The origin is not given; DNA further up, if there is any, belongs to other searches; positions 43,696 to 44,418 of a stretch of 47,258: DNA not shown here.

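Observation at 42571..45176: Three-gene radical SAM / cytidylyltransferase / AP-superfamily cassette bracketed by perfect 63-nt repeats anchored on the tRNA-Val 3' end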

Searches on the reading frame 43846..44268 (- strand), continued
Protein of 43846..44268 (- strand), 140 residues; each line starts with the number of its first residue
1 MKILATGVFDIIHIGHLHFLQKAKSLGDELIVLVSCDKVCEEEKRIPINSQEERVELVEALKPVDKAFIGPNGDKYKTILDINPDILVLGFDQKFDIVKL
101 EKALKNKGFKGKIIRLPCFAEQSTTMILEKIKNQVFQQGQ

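Call 98: find_related_loci(query=A7, collection=viral_contigs, flank=5000)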
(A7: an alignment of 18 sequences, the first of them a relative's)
Query A7 (140 aa) in viral_contigs; peptide patterns used: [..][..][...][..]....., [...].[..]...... (x = any residue, [..] = any of these).
138 stretches matched a pattern; 75 encode a relative of the query (tblastn E <= 1e-3); 75 distinct loci.
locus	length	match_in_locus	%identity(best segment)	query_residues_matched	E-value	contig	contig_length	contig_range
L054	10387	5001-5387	34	3-132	6e-16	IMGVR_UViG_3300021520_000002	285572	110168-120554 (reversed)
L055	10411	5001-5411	33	2-131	1e-15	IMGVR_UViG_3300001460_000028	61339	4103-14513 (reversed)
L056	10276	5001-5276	39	1-95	7e-15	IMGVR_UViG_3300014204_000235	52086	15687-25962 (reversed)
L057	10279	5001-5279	34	3-93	1e-14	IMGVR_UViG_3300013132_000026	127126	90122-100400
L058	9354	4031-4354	36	3-106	3e-14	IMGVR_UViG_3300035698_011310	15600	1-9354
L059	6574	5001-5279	34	3-93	6e-14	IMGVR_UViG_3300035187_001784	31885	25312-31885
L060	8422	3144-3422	34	3-93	6e-14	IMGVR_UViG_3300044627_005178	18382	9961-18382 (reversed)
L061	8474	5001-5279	38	3-89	7e-12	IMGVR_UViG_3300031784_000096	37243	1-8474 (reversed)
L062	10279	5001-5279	38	3-89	7e-12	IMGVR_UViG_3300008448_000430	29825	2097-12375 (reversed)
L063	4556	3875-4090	44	3-74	4e-12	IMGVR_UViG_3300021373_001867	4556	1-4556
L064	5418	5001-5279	38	3-89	4e-12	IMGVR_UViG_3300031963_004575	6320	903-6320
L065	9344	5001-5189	48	3-65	4e-12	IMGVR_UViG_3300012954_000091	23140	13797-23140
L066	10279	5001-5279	38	3-89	7e-12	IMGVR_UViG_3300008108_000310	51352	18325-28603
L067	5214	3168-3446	38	3-89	6e-12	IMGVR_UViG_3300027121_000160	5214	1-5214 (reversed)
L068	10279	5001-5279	38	3-89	7e-12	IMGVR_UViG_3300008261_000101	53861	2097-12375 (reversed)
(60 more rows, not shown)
